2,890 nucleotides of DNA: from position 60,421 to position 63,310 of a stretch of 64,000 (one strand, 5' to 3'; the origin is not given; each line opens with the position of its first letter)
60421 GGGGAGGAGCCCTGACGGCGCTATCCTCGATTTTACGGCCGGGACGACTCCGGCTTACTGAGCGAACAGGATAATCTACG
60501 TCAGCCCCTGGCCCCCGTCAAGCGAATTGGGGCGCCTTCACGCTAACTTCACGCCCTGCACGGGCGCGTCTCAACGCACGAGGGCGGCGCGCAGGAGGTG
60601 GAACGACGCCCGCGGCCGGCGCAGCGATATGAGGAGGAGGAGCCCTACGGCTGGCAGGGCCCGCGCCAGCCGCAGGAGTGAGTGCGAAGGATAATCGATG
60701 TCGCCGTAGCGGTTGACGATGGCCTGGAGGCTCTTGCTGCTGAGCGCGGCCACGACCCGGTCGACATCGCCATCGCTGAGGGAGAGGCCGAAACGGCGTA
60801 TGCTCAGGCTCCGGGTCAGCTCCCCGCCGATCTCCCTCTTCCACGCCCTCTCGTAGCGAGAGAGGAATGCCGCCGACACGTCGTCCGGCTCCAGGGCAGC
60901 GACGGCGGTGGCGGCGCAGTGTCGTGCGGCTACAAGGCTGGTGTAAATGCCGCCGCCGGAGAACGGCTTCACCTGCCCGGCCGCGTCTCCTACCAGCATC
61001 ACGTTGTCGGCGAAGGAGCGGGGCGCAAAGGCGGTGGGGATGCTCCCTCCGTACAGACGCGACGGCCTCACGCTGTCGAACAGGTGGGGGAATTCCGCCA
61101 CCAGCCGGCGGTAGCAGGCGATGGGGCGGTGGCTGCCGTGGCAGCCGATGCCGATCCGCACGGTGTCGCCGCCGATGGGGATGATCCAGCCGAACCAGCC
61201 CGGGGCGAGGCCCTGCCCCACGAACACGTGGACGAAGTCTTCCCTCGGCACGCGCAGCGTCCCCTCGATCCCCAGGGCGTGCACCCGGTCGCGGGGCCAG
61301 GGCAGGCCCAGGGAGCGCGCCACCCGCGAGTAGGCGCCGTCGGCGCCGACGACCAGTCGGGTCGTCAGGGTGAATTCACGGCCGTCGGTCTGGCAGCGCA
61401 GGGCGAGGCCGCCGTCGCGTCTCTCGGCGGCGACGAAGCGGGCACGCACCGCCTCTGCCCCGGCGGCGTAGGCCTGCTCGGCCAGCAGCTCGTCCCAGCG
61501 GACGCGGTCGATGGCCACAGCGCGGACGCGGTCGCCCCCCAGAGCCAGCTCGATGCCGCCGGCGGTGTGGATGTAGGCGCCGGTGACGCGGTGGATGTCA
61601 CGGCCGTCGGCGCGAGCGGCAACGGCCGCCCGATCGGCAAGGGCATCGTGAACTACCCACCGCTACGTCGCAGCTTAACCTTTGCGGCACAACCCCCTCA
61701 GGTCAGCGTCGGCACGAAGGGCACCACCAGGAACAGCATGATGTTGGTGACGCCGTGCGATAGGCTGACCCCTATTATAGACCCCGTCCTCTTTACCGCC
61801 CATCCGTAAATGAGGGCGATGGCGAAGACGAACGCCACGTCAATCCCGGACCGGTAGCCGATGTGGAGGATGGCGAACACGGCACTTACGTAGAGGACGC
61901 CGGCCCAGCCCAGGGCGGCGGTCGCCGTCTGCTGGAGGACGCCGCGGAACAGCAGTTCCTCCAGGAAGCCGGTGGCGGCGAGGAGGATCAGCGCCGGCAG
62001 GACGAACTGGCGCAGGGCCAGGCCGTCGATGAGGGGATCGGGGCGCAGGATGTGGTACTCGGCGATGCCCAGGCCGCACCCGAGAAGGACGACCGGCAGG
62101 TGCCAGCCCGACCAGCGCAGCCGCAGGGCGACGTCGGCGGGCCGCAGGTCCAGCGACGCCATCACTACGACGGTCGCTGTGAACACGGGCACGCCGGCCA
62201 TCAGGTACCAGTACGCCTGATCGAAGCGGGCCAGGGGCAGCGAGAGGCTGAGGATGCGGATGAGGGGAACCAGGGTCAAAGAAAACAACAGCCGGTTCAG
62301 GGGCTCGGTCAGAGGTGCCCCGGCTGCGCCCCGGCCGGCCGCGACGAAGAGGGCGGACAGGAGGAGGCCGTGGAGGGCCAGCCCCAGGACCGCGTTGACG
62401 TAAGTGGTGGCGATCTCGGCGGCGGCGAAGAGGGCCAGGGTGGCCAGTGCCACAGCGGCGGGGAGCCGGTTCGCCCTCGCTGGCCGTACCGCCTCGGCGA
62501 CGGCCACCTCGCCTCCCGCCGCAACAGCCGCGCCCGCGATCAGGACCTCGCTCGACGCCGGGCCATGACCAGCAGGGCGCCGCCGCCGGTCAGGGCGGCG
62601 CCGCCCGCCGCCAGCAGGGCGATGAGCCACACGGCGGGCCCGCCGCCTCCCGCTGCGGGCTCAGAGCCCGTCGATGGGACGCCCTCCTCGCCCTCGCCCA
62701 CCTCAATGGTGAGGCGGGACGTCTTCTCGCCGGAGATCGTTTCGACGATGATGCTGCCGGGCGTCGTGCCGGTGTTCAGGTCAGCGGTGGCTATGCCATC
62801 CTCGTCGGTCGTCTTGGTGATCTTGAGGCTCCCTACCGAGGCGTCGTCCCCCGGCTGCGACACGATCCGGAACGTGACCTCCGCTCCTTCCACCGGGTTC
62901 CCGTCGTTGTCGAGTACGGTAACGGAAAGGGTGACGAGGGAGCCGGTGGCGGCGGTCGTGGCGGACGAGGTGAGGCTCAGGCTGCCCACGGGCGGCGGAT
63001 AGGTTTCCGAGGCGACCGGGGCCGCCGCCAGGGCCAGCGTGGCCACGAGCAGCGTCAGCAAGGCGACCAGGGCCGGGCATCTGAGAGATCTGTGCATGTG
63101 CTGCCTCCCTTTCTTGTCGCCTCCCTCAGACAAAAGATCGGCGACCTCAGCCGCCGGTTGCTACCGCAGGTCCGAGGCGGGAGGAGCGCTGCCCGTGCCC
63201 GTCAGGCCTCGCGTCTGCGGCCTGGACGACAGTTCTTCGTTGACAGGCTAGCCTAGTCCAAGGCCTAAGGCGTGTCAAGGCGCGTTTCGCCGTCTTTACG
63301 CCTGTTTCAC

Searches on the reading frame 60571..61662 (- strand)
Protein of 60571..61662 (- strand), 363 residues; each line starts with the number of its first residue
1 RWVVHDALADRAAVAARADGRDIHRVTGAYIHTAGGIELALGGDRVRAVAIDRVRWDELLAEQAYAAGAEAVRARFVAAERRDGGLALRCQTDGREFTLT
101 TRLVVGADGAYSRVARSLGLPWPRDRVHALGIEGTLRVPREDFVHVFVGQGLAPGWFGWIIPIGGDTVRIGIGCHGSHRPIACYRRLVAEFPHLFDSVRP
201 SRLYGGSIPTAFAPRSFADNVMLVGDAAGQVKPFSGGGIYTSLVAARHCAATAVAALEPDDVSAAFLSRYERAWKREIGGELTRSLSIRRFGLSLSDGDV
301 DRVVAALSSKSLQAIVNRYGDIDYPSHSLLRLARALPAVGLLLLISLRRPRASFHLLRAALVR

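Call 10: search_protein_families(library=pfam, proteins=[window:60571-61662:-], max_evalue=0.001)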
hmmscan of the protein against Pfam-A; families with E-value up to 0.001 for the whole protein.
window:60571-61662:- (363 aa): 4 families
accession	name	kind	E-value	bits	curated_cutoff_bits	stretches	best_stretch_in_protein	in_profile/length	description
PF01494.25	FAD_binding_3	-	2.5e-10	40.6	22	1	45-271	91-335/349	FAD binding domain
PF05834.18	Lycopene_cycl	-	2e-05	24.3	23.4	0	206-287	241-317/380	Lycopene cyclase protein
PF04820.20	Trp_halogenase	-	3.3e-05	23.3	21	1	49-278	153-375/458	Tryptophan halogenase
PF22578.2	GGR_cat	-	6.7e-05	23.1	27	1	141-178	17-54/88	Geranylgeranyl reductase catalytic domain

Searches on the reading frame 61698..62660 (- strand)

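Call 10: search_protein_families(library=pfam, proteins=[window:61698-62660:-], max_evalue=0.001)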
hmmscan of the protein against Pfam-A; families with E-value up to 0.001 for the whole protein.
window:61698-62660:- (320 aa): 1 family
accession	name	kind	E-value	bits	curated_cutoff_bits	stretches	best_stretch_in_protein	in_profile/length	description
PF02517.21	Rce1-like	-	7.4e-17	61.9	22.4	1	219-308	4-93/93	Type II CAAX prenyl endopeptidase Rce1-like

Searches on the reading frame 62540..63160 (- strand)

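Call 10: search_protein_families(library=pfam, proteins=[window:62540-63160:-], max_evalue=0.001)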
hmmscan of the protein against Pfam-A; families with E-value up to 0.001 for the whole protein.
window:62540-63160:- (206 aa): 3 families
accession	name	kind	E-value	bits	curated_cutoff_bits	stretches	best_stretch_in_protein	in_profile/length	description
PF02369.22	Big_1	-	3.4e-09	37.1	34.9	1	60-151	3-89/93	Bacterial Ig-like domain (group 1)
PF09134.16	Invasin_D3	-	1e-06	29.6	33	1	66-149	12-90/98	Invasin, domain 3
PF24107.1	DUF7382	-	9.7e-05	22.6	27.4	1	77-125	21-63/65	Domain of unknown function (DUF7382)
